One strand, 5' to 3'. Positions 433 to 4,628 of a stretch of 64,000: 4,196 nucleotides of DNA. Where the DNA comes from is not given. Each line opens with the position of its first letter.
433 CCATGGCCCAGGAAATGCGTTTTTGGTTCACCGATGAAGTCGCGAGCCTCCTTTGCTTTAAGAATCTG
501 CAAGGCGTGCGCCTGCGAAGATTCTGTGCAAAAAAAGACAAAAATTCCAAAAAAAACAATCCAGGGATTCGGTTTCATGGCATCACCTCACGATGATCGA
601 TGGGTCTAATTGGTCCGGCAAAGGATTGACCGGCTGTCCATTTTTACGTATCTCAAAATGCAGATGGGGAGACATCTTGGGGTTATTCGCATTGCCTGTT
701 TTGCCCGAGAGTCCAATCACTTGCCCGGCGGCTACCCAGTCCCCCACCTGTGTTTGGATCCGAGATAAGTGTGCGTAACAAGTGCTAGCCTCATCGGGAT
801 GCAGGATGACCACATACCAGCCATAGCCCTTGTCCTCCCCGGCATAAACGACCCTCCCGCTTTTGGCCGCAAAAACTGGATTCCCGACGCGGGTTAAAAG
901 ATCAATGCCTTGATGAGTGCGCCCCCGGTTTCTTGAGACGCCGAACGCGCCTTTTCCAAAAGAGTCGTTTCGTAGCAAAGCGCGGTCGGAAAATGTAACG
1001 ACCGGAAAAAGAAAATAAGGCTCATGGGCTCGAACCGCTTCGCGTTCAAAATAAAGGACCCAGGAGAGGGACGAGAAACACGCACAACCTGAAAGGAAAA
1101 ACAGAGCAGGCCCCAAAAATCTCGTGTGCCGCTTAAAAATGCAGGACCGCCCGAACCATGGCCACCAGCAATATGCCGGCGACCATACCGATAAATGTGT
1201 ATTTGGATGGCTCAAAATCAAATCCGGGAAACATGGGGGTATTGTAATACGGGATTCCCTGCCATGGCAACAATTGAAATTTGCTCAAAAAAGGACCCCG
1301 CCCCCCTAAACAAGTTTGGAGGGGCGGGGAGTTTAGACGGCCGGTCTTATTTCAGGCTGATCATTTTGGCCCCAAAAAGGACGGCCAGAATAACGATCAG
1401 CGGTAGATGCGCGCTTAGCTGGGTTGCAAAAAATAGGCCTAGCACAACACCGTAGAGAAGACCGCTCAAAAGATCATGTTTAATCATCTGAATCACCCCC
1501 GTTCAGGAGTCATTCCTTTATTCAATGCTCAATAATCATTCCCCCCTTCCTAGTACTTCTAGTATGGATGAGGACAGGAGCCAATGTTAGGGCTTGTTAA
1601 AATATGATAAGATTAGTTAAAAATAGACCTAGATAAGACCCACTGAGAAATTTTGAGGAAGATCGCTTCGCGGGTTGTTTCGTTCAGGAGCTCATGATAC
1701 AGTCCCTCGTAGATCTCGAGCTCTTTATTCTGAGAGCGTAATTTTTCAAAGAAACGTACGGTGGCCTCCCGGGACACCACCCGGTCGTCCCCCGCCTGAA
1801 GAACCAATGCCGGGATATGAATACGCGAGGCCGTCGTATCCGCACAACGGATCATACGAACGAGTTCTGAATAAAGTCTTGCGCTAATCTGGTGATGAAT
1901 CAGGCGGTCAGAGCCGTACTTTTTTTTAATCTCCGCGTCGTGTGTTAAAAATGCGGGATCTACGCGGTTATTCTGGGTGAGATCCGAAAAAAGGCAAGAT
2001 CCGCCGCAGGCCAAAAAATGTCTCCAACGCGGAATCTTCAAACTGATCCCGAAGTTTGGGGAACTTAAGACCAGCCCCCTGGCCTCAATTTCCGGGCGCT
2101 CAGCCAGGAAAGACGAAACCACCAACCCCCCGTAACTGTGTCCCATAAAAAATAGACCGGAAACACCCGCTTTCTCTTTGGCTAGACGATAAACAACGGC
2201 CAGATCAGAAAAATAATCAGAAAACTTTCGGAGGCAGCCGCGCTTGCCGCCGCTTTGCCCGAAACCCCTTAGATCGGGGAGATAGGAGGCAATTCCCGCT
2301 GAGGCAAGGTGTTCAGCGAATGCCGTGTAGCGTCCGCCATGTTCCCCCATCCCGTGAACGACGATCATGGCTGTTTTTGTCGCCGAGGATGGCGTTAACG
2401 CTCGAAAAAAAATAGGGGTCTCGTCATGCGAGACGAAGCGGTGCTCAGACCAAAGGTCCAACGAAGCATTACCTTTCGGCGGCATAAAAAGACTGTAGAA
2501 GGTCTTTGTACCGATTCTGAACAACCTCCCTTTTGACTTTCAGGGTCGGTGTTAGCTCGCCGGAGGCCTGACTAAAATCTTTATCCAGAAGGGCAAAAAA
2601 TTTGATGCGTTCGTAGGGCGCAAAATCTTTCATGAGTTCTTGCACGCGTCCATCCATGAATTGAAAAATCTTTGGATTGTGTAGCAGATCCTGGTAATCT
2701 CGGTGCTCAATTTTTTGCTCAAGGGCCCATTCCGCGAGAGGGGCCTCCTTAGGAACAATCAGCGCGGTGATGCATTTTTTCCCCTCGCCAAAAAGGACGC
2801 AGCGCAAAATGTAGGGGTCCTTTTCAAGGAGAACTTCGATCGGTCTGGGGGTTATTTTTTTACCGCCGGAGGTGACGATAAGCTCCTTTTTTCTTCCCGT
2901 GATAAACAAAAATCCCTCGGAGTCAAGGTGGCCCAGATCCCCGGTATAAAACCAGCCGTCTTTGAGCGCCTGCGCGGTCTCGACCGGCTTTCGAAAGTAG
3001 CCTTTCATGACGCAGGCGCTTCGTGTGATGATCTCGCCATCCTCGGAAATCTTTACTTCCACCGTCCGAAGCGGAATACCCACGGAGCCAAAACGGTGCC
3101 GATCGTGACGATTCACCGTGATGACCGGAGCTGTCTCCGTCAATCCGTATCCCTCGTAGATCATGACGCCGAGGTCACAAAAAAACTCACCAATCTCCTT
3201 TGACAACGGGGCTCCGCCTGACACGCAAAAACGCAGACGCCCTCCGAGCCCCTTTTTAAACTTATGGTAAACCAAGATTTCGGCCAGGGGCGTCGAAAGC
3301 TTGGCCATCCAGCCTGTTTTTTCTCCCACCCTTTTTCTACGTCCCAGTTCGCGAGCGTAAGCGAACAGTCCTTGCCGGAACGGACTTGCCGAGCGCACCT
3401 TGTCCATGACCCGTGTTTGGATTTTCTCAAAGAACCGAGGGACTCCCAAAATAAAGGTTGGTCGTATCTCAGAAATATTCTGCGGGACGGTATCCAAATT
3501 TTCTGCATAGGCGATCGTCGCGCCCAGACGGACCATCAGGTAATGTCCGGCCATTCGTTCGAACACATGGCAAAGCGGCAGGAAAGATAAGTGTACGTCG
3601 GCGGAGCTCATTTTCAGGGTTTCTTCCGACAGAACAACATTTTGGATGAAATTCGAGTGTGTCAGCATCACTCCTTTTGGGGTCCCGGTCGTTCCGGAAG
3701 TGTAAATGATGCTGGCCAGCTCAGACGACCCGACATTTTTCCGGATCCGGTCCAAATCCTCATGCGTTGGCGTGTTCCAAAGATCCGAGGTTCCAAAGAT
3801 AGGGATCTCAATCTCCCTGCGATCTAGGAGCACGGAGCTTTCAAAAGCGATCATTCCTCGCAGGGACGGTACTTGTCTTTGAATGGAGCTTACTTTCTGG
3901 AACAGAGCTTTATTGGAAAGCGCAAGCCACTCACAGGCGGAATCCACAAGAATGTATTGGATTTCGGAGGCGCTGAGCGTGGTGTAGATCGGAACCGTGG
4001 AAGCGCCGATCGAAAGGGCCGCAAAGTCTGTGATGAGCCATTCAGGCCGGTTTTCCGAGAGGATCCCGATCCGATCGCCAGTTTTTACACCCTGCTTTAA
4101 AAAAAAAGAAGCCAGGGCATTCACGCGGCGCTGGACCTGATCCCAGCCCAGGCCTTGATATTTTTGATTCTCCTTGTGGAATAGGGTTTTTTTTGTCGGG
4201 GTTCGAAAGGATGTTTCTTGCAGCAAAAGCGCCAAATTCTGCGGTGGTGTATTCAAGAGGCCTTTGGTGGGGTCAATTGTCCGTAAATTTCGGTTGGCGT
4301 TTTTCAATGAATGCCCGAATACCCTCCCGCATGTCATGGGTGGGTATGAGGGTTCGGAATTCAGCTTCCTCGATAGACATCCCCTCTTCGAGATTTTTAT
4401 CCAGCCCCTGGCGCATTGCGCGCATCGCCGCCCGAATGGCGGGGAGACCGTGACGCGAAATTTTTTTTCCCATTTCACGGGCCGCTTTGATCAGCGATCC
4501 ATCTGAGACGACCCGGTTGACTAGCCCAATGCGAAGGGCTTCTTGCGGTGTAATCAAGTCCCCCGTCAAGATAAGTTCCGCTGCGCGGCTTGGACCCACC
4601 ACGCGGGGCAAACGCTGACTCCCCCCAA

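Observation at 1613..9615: Patatin phospholipase sits directly upstream of a complete beta-oxidation operon: candidate second-messenger-gated phospholipid-to-acetyl-CoA pathway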

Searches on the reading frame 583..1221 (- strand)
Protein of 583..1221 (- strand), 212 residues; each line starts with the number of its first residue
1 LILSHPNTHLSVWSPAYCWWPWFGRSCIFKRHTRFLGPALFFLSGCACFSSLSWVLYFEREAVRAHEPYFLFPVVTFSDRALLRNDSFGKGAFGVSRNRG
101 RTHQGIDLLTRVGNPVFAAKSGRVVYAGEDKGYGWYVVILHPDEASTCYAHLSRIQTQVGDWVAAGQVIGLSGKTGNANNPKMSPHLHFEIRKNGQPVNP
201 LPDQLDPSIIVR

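Call 3: search_protein_families(library=pfam, proteins=[window:583-1221:-])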
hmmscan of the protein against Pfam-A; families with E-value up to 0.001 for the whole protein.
window:583-1221:- (212 aa): 1 family
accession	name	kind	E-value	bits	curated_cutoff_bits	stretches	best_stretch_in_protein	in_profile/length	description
PF01551.29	Peptidase_M23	-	5.1e-34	116.8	28.7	1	102-200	2-96/96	Peptidase family M23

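Call 4: search_protein_families(library=ncbifam, proteins=[window:583-1221:-])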
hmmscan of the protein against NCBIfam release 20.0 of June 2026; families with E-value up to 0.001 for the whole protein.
window:583-1221:- (212 aa): 15 families
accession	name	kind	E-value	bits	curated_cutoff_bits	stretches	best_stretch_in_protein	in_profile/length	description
NF008652.0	PRK11649.1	equivalog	9e-21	74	341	1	101-205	311-411/439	murein DD-endopeptidase MepM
NF053738.1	S2SprSpoIIQBc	equivalog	4.3e-19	69.1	250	1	98-201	117-220/232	stage II sporulation protein SpoIIQ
NF052530.1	Heli_ShapePgp3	exception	4.4e-19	68.6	300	1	103-201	167-261/270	peptidoglycan metallopeptidase Pgp3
NF041208.1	celldiv_DipM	equivalog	5e-19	68.8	740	1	97-200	313-413/419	cell division endopeptidase DipM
NF052336.1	PdgHdaseHSB100310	equivalog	9.4e-19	67.9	500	1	97-198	51-148/316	peptidoglycan hydrolase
NF053825.1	PdgNdpepShyA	equivalog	3.2e-18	65.6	700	1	101-201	294-390/425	peptidoglycan DD-endopeptidase ShyA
NF008123.1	PRK10871.1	equivalog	2.7e-17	63.2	311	1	103-201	265-359/365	murein hydrolase activator NlpD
NF040883.1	amid_act_ActS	equivalog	5.1e-17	61.9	375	1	102-201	135-230/242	amidase activator ActS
NF050804.1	CellDivDipMCaul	equivalog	7e-17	61.5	900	1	93-194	519-616/634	cell division endopeptidase DipM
NF053824.1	PdgNdpepShyC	equivalog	5.2e-15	55.3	700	1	99-200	292-389/429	peptidoglycan DD-endopeptidase ShyC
NF008644.1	PRK11637.1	equivalog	2.9e-13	49.5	270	1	103-202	286-381/385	murein hydrolase activator EnvC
NF052529.1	PG_M23_Pgp6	exception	8.7e-11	41.1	600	1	103-200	335-428/452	peptidoglycan metallopeptidase Pgp6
NF004799.0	PRK06148.1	subfamily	1.2e-08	33.4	1128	1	80-192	420-538/1015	hypothetical protein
NF047755.1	LIC_10271_M23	exception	7.6e-08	32.3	180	1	103-171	117-185/207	LIC_10271 family cell wall hydrolase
NF047657.1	CellWlHdaseLepto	equivalog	8.7e-07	28.6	400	1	102-171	127-196/221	hypothetical protein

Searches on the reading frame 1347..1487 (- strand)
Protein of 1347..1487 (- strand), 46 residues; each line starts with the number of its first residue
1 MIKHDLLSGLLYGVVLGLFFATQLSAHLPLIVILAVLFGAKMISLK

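Call 61: search_protein_families(library=ncbifam, proteins=[window:1347-1487:-], max_evalue=0.01)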
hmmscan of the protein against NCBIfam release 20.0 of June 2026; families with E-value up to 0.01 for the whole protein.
window:1347-1487:- (46 aa): 0 families
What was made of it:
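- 1347..1487 (-): Possible 46-aa hydrophobic small ORF (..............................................), lying between the last enzyme gene and the terminator. No family hit (call 61).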

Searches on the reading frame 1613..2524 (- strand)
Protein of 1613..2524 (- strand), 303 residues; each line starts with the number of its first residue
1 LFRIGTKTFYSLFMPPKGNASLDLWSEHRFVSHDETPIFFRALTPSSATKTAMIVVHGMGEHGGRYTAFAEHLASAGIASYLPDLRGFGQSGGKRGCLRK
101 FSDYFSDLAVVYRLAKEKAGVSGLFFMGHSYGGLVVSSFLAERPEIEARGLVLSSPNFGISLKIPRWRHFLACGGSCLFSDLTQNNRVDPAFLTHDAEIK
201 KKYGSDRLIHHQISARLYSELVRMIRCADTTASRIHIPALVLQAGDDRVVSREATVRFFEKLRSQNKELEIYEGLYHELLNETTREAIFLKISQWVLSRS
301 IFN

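Call 3: search_protein_families(library=pfam, proteins=[window:1613-2524:-])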
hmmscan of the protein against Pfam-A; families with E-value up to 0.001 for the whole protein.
window:1613-2524:- (303 aa): 5 families
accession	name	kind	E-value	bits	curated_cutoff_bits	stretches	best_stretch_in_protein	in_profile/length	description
PF12146.15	Hydrolase_4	-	5.5e-65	219.5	27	1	49-283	3-238/239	Serine aminopeptidase, S33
PF00561.26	Abhydrolase_1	-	2.6e-17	63.8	25.8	1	52-157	2-106/245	alpha/beta hydrolase fold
PF12697.13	Abhydrolase_6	-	5.9e-14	53.7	26.3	1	54-283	2-209/217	Alpha/beta hydrolase family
PF00326.27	Peptidase_S9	-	7.4e-06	26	22.6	0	73-145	10-87/213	Prolyl oligopeptidase family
PF02129.25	Peptidase_S15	-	2.8e-05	24.4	23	0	70-269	46-253/262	X-Pro dipeptidyl-peptidase (S15 family)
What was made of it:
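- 1613..2524 (-): Hydrolase_4 serine hydrolase, monoacylglycerol-lipase-like (290-303 aa; GHSYGG nucleophile motif). Hydrolase_4 E = 5.5e-65 (call 3).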

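Call 4: search_protein_families(library=ncbifam, proteins=[window:1613-2524:-])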
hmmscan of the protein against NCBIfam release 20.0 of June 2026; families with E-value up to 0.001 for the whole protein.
window:1613-2524:- (303 aa): 12 families
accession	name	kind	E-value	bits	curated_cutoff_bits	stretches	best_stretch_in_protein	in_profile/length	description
NF008019.0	PRK10749.1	equivalog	1.2e-19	70.5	362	1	23-167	25-175/335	lysophospholipase L2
NF047920.1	lactonase_UilS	equivalog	3.7e-13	49.8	400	2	46-148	19-124/285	UilS family quorum-quenching N-acyl-homoserine lactonase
NF050089.1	i_nPHAscl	equivalog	1.4e-10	40.7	300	1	48-155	16-117/288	intracellular short-chain-length polyhydroxyalkanoate depolymerase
TIGR01607.1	PST-A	paralog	8e-10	38.3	218.25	1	210-296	242-330/332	Plasmodium subtelomeric family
NF052543.1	PhlpBipLPA4030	equivalog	2.3e-09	36.9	450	1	32-283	53-296/312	phospholipase BipL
NF011457.0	PRK14875.1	equivalog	3.3e-06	26.3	307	1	44-156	126-231/372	acetoin dehydrogenase dihydrolipoyllysine-residue acetyltransferase subunit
TIGR03695.1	menH_SHCHC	equivalog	1.8e-05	24.3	208.55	1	50-162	2-110/252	2-succinyl-6-hydroxy-2,4-cyclohexadiene-1-carboxylate synthase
NF045948.1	ProImpepThrmp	equivalog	3.3e-05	23.5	500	1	38-160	14-132/291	proline iminopeptidase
NF051488.1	bifunc_PcaDC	exception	9.1e-05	21.7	390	1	50-262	12-219/375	bifunctional 3-oxoadipate enol-lactonase/4-carboxymuconolactone decarboxylase PcaDC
TIGR01738.1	bioH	equivalog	0.00034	20.3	206.95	0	51-159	5-103/245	pimeloyl-ACP methyl ester esterase BioH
NF007674.0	PRK10349.1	equivalog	0.00063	19.4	449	1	51-162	14-115/256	pimeloyl-ACP methyl ester esterase BioH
NF041096.1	esterase_EstD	equivalog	0.00096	18.3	600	0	103-280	222-388/421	esterase EstD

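Call 49: search_protein_families(library=padloc, proteins=[window:1613-2524:-], max_evalue=0.001)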
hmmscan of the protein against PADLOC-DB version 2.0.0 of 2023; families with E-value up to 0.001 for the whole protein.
window:1613-2524:- (303 aa): 0 families

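Call 67: search_solved_structures(query=window:1613-2485:-, max_evalue=1e-8)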
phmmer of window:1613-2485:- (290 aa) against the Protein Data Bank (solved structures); distinct sequences matched with E-value up to 1e-8: 15.
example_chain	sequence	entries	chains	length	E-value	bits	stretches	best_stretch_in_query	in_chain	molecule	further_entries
6eic_C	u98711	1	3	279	2.4e-34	122.3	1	14-286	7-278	Mycobacterium Tuberculosis Monoglyceride Lipase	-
9rhw_A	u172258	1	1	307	2.6e-34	122.2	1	13-286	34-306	Monoacylglycerol lipase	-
7p0y_A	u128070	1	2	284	1.4e-33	119.8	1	13-286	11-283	Monoacylglycerol lipase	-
7ozm_A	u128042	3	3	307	1.8e-33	119.4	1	13-286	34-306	Monoacylglycerol lipase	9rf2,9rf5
6qe2_A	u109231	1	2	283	1.8e-30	109.6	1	39-287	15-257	Monoacylglycerol lipase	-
3pe6_A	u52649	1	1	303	2.2e-25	92.9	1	17-287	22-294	Monoglyceride lipase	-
5zun_A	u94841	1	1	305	2.2e-25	92.9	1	17-287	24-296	Monoglyceride lipase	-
7l4t_A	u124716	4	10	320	2.6e-25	92.7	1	17-287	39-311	Monoglyceride lipase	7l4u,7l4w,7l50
7prm_A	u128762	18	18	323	2.7e-25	92.6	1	17-287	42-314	Monoglyceride lipase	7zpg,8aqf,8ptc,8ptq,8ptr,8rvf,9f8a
3jw8_A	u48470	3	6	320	1e-24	90.7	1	17-287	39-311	MGLL protein | MONOGLYCERIDE LIPASE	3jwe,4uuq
3hju_A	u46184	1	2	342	1.3e-24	90.4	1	17-287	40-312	Monoglyceride lipase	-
6ax1_A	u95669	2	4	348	1.3e-24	90.3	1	17-287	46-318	Monoglyceride lipase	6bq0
4zwn_A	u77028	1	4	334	2.7e-10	43.4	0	34-141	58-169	Monoglyceride lipase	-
4zxf_A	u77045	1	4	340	2.9e-10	43.3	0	34-141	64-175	Monoglyceride lipase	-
6khk_A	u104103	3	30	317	3.8e-09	39.6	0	15-140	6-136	Hydrolase, alpha/beta domain protein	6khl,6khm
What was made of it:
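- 1613..2524 (-): The nearest solved structures are all monoacylglycerol lipases: M. tuberculosis 6eic at E = 2.4e-34 and human MGLL at about E = 2e-25 (call 67).
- On Monoacylglycerol lipase (Hydrolase_4, MGLL / Rv0183 type): Full-length matches to M. tuberculosis MGL 6eic (E = 2.4e-34) and human MGLL (call 67).
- Closest known: Eukaryotic lipolysis cascade. Same: This is an analogy of logic only: a patatin-domain lipase plus an MGL-family enzyme (call 67) plus an ACSL-type synthetase, with a cyclic-nucleotide-type sensor.
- All 15 nearest solved relatives of the Hydrolase_4 protein, except the weakest, are monoacylglycerol lipases (call 67).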

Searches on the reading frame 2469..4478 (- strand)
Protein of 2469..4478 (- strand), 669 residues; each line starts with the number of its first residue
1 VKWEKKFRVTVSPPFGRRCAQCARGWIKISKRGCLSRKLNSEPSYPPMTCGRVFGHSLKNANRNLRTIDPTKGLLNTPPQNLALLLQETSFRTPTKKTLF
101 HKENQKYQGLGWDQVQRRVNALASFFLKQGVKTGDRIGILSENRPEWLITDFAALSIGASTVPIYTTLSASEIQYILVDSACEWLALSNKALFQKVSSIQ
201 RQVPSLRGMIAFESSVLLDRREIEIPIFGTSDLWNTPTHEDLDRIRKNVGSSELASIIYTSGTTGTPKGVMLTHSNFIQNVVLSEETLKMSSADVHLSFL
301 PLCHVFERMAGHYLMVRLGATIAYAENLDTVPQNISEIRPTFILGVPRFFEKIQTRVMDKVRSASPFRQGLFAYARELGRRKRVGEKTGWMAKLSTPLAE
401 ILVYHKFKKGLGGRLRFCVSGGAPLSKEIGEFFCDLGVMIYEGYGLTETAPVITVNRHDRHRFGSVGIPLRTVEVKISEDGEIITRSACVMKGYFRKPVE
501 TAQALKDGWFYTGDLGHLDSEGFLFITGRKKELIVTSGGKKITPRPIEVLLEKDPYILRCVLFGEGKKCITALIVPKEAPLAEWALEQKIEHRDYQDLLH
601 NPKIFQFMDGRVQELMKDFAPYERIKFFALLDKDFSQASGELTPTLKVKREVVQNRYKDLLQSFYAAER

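Call 3: search_protein_families(library=pfam, proteins=[window:2469-4478:-])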
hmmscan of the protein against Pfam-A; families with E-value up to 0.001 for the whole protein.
window:2469-4478:- (669 aa): 2 families
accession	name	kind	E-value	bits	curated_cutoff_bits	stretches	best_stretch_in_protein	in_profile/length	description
PF00501.34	AMP-binding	-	2e-78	264.3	29.9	1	89-495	4-384/384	AMP-binding enzyme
PF23562.2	AMP-binding_C_3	-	3.7e-09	37.5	20.8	1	532-668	2-123/124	AMP-binding enzyme C-terminal domain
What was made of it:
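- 2469..4337 (-): AMP-forming acyl-CoA synthetase of the long (about 600 aa) ACSL/FadD11-like type. The start is uncertain: ATG 4337 overlaps the hydratase gene by 65 nt, while TTG 4256 lies 16 nt after its stop. AMP-binding E = 2e-78 and AMP-binding_C_3 (call 3).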

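Call 4: search_protein_families(library=ncbifam, proteins=[window:2469-4478:-])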
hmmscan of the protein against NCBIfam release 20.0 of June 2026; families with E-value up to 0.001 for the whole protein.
window:2469-4478:- (669 aa): 105 families (the best 25 are shown)
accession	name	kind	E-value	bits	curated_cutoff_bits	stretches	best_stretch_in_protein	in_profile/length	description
NF038343.1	ligase_FadD11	exception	7.4e-87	292.1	950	1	104-668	23-584/585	fatty acid--CoA ligase FadD11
NF004837.0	PRK06187.1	subfamily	1.1e-79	268.1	476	2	79-359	7-280/531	long-chain-fatty-acid--CoA ligase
NF052269.1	Staph_lig_FadD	equivalog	3.3e-60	203.8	650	2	401-566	253-428/499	long-chain-fatty-acid--CoA ligase FadD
NF009233.0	PRK12583.1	subfamily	6.7e-58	196.4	832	2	82-350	20-302/558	fatty acid CoA ligase family protein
NF005702.0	PRK07514.1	subfamily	2.2e-57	194.6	558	2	400-565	257-434/506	malonyl-CoA synthase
NF005801.1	PRK07656.1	equivalog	2.5e-57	194.7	657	2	108-355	25-269/500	FadD3 family acyl-CoA ligase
TIGR01923.1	menE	equivalog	2.9e-57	194.5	330.15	2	415-564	226-381/442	o-succinylbenzoate--CoA ligase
NF006182.0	PRK08316.1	subfamily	5.1e-57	193.5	663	2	81-338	12-259/523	fatty acyl-CoA synthetase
NF006181.0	PRK08314.1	subfamily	6.9e-57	192.9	705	2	75-323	19-275/563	long-chain-fatty-acid--CoA ligase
NF002966.0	PRK03640.1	equivalog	1.8e-56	191.7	556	2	410-565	251-416/483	o-succinylbenzoate--CoA ligase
NF005307.0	PRK06839.1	equivalog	7.5e-54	183.2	748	2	413-566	264-428/496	o-succinylbenzoate--CoA ligase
NF004114.0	PRK05605.1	equivalog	6.1e-53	180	766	3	415-576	340-518/575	long-chain-fatty-acid--CoA ligase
NF005714.0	PRK07529.1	subfamily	5.4e-52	177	632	2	415-558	340-502/640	acyl-CoA synthetase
NF004758.0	PRK06087.1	equivalog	3.1e-47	161.2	736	2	414-558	304-460/548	medium-chain fatty-acid--CoA ligase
NF005220.0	PRK06710.1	equivalog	8.3e-47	159.5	1116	2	414-609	324-534/563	long-chain-fatty-acid--CoA ligase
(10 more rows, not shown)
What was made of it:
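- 2469..4337 (-): FadD11 E = 7e-87 and long-chain-fatty-acid--CoA ligase PRK06187 E = 1e-79, both below their cutoffs (call 4).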

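Call 68: search_solved_structures(query=window:2469-4256:-, max_evalue=1e-30)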
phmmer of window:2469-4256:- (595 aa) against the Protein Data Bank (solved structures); distinct sequences matched with E-value up to 1e-30: 12.
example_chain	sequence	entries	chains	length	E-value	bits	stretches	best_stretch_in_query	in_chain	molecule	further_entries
8wev_A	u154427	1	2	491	1e-41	146.2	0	340-490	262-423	Feruloyl-CoA Synthetase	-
8weu_A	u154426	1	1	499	1.1e-41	146.1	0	340-490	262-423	Fatty-acyl-CoA synthase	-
8r2q_A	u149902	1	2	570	8.5e-34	120.1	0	36-232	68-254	Probable fatty-acid-CoA ligase FadD5 (Fatty-acid-CoA synthetase) (Fatty-acid-CoA synthase)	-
4gxq_A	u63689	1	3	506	2e-33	118.9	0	333-522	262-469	Malonyl CoA synthetase, Benzoate-CoA ligase Chimeric protein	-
8r2r_A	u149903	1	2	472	5.9e-33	117.3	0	36-232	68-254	Probable fatty-acid-CoA ligase FadD5 (Fatty-acid-CoA synthetase) (Fatty-acid-CoA synthase)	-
4gxr_A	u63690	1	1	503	5.9e-33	117.3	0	333-491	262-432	Malonyl CoA synthetase, Benzoate-CoA ligase Chimeric protein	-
4fuq_A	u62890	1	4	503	5.9e-33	117.3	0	332-491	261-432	Malonyl CoA synthetase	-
4fut_A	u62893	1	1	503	6.5e-33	117.2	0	332-491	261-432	Malonyl CoA synthetase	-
5x8f_A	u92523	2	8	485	9.2e-33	116.7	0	341-490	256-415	2-succinylbenzoate--CoA ligase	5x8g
5buq_A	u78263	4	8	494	1.2e-32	116.3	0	341-490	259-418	2-succinylbenzoate--CoA ligase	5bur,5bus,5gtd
6qjz_A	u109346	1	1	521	3.3e-32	114.8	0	340-492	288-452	oxalyl CoA-synthetase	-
3r44_A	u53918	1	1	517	6.4e-32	113.9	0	341-490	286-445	fatty acyl CoA synthetase FADD13 (FATTY-ACYL-CoA SYNTHETASE)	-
